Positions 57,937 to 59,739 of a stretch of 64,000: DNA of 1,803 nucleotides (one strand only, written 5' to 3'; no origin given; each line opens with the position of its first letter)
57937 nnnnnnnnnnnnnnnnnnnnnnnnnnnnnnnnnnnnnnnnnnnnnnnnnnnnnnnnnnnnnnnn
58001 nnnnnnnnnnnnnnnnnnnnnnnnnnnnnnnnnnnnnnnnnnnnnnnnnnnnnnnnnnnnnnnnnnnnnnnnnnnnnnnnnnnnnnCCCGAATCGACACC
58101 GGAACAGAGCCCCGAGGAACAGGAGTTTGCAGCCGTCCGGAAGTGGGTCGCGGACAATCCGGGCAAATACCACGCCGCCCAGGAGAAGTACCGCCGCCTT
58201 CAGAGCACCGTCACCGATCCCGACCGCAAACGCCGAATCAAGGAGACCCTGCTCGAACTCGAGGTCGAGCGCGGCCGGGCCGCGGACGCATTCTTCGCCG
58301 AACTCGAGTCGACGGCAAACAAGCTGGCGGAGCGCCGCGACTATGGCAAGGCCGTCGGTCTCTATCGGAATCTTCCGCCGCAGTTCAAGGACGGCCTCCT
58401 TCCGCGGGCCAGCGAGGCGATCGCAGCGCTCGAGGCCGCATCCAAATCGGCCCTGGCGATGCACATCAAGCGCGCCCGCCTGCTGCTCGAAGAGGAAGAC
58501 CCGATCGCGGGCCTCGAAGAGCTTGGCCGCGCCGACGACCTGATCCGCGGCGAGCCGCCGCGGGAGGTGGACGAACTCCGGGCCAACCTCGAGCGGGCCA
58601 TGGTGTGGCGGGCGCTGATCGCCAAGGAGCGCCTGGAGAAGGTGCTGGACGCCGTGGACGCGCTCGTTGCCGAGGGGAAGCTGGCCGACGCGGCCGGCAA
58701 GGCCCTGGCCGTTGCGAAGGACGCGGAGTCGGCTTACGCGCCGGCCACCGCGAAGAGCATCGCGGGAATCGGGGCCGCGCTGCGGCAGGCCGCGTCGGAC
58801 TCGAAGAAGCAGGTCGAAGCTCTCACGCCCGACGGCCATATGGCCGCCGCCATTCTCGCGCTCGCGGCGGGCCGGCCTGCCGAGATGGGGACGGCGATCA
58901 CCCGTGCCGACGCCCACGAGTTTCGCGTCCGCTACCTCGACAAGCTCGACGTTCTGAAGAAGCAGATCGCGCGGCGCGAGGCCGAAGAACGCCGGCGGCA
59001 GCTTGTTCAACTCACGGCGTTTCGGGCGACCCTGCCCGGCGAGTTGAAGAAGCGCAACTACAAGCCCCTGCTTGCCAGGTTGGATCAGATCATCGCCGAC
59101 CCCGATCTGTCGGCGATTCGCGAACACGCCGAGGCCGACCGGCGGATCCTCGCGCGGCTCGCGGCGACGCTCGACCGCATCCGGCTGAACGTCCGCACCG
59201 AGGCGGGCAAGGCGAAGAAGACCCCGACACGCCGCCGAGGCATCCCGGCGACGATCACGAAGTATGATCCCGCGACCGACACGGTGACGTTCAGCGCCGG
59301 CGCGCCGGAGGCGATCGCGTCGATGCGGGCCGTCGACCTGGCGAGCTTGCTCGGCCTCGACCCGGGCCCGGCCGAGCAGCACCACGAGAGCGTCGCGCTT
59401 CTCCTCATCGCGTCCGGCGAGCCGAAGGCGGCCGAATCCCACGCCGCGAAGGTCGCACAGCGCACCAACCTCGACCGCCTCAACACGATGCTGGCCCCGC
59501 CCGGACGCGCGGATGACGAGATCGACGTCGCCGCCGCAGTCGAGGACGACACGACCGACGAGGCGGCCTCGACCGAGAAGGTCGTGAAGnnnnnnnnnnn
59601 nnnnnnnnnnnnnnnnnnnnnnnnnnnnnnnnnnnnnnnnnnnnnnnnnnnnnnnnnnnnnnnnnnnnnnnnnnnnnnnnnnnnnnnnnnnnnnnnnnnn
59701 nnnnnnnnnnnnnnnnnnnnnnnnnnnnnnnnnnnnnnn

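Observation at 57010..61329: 1440-aa predicted pseudokinase - TM - helical repeat - transglutaminase-like fusion with an internal 60-bp tandem duplication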

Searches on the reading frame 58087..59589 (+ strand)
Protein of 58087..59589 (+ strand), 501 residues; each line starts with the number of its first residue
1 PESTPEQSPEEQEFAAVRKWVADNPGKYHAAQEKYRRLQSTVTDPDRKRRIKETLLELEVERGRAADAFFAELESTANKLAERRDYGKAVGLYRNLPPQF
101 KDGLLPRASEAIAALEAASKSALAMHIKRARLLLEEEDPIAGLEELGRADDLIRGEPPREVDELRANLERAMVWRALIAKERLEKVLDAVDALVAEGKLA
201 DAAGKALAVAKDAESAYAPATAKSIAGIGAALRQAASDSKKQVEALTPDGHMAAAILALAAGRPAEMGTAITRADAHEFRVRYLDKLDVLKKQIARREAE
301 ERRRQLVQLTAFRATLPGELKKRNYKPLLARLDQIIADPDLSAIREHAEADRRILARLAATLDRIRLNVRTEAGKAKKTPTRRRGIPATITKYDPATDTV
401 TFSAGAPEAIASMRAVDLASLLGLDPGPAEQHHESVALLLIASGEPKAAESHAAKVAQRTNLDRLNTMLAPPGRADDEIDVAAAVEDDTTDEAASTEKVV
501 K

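Call 50: find_related_loci(query=A4, collection=genome_contigs, flank=10000)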
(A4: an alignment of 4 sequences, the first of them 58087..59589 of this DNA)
Query A4 (501 aa) in genome_contigs; peptide patterns used: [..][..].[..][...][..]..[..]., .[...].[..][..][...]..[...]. (x = any residue, [..] = any of these).
148 stretches matched a pattern; 1 encode a relative of the query (tblastn E <= 1e-3); 1 distinct loci.
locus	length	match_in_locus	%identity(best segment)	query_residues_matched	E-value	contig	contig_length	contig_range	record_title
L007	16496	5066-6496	43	1-488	1e-95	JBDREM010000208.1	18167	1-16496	MAG: Planctomycetota bacterium isolate MEGAHIT-group-1.315 k141_5644520, whole genome shotgun sequence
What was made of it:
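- Tried and rejected: The genome scan with A4 found a single locus (call 50).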

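Call 78: search_solved_structures(query=A4, max_evalue=1, show_alignments=0)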
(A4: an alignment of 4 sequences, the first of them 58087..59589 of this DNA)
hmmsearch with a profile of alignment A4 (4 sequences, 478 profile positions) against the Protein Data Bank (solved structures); distinct sequences matched with E-value up to 1: 0.

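Call 79: search_protein_families(library=pfam, alignment_id=A4, max_evalue=1)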
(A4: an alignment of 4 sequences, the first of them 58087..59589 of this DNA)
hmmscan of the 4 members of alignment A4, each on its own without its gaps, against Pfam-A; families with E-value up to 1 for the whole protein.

A. member 1, window:58087-59589:+ (501 aa): 1 family
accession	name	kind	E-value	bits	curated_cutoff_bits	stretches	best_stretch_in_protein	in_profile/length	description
PF22120.2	T6SS_Tse3_N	-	0.06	14.1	27.2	1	278-332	39-90/104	T6SS, Peptidoglycan muramidase Tse3, N-terminal domain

B. families by the number of members that match (of 4 scanned): 6 families
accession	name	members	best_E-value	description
PF12285.13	Astrovir_pp_1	1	0.049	Astroviridae polyprotein 1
PF22120.2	T6SS_Tse3_N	1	0.06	T6SS, Peptidoglycan muramidase Tse3, N-terminal domain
PF16577.11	UBA_5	1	0.075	UBA domain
PF05489.18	Phage_tail_X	1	0.12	Phage Tail Protein X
PF04311.20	DUF459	1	0.16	Protein of unknown function (DUF459)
PF11815.13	DUF3336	1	0.17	Domain of unknown function (DUF3336)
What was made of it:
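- Closest known: PknB-type receptor Ser/Thr kinases. Different: The ectodomain is not PASTA and matches no known family (calls 78, 79).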

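Call 80: find_homologous_proteins(query=A4, max_evalue=0.00001)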
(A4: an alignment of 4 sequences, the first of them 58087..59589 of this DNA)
Query A4 (4 sequences): 8000 candidates shared short words with the query, none scored E <= 0.00001.
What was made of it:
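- Tried and rejected: The last homology search, with the ectodomain alignment A4, returned nothing, not even the known homologues (call 80).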
